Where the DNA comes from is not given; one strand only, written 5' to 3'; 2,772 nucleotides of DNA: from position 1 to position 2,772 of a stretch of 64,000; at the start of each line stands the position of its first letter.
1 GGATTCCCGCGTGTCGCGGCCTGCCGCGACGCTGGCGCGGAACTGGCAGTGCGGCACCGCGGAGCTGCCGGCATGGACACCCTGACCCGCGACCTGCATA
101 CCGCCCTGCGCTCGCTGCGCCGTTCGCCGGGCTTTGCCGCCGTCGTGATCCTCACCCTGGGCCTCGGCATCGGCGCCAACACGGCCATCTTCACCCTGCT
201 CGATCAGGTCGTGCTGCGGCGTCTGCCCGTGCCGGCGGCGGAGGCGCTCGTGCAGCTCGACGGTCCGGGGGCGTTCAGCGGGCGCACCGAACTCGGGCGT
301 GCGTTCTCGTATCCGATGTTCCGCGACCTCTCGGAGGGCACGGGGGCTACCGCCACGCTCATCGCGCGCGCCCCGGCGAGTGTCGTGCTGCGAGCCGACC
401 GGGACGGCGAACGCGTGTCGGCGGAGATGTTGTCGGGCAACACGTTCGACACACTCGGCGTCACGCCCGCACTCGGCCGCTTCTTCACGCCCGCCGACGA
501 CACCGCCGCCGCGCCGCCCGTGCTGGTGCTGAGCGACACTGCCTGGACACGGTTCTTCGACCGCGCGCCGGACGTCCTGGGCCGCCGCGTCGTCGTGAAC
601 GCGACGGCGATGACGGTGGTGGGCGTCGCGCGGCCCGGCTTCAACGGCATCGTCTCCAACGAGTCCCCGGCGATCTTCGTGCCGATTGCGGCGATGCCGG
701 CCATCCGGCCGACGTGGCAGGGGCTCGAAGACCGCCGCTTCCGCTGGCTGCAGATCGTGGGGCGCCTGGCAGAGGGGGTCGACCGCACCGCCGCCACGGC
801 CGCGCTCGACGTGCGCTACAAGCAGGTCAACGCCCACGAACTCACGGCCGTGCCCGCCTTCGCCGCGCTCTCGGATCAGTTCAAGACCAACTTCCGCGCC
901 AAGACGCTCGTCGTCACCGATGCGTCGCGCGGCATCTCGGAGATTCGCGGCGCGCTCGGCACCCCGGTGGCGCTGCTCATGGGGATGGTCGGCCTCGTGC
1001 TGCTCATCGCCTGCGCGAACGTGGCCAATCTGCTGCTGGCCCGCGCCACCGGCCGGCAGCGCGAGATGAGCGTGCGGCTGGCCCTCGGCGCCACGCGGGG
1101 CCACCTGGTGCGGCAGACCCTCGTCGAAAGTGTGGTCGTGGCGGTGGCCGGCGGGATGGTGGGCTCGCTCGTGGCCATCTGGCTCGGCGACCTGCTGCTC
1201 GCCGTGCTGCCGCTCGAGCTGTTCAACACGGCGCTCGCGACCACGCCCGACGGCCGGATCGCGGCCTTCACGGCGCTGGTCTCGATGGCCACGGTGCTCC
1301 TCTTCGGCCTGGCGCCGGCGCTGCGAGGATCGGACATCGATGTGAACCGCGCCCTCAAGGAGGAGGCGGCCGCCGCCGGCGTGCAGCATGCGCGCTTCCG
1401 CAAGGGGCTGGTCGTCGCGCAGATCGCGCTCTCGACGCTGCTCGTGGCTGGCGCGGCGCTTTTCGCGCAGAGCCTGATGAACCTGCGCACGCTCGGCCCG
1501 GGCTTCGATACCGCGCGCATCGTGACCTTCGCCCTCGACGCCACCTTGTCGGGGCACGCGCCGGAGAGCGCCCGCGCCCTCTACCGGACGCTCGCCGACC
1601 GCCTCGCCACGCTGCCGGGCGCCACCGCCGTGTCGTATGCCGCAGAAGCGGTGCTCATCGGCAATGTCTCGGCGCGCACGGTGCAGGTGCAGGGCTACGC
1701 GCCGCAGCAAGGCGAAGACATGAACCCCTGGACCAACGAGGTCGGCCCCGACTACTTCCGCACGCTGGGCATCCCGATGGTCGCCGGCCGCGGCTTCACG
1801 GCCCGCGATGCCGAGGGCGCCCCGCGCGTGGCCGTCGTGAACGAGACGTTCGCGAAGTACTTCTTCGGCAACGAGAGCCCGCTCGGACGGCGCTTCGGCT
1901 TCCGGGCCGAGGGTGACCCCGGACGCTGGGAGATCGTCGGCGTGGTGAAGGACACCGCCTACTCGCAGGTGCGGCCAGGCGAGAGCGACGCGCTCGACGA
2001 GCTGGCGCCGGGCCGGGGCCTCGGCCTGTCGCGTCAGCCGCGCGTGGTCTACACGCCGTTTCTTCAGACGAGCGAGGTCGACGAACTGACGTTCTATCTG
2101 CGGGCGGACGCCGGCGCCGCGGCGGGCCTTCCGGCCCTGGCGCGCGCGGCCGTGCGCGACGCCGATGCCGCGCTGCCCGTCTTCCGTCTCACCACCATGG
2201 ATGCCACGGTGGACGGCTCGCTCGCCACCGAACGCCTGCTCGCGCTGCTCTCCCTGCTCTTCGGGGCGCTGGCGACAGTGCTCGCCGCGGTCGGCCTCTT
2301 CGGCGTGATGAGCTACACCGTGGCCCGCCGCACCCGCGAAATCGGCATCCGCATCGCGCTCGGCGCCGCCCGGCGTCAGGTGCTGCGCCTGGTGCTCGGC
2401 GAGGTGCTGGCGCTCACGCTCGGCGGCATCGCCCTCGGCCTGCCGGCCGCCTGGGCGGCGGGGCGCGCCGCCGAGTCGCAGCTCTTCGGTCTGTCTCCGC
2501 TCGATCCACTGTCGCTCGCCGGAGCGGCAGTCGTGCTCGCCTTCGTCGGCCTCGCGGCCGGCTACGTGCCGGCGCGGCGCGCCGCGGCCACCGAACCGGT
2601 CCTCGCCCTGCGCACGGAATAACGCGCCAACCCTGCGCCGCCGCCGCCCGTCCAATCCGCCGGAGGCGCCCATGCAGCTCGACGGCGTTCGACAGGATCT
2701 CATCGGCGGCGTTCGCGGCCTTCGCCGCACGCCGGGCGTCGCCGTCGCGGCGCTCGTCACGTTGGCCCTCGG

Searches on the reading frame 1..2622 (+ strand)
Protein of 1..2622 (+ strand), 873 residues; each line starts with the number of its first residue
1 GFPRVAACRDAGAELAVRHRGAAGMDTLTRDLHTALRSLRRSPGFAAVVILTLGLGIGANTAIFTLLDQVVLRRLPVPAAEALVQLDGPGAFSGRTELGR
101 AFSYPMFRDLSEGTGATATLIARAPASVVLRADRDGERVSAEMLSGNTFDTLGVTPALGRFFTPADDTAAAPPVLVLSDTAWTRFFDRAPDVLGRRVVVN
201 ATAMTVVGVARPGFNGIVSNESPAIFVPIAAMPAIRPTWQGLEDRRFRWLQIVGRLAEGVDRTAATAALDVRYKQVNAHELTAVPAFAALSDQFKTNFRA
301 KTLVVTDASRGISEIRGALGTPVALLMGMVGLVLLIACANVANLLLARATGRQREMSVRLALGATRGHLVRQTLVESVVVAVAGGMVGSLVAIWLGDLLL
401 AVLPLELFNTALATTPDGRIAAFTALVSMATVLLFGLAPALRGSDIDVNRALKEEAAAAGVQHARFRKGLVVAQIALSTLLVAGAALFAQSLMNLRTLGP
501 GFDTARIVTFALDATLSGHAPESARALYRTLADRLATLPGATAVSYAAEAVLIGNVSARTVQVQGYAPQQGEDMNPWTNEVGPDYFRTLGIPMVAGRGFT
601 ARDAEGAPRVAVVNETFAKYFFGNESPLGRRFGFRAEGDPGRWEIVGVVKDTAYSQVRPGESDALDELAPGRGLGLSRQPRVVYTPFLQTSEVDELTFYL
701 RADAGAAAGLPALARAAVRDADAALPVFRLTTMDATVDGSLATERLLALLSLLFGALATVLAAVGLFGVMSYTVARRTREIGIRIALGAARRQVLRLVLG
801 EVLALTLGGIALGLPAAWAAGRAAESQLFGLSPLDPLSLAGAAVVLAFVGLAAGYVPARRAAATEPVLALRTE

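Call 24: search_protein_families(library=pfam, proteins=[window:1-2622:+], max_evalue=0.0001)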
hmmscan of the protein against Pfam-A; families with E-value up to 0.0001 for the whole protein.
window:1-2622:+ (873 aa): 2 families
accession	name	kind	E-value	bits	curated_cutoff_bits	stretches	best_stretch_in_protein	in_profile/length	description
PF12704.14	MacB_PCD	-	2.5e-34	119.8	27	2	47-269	2-204/207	MacB-like periplasmic core domain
PF02687.27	FtsX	-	1.5e-29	103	25.5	2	753-866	2-120/120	FtsX-like permease C-terminal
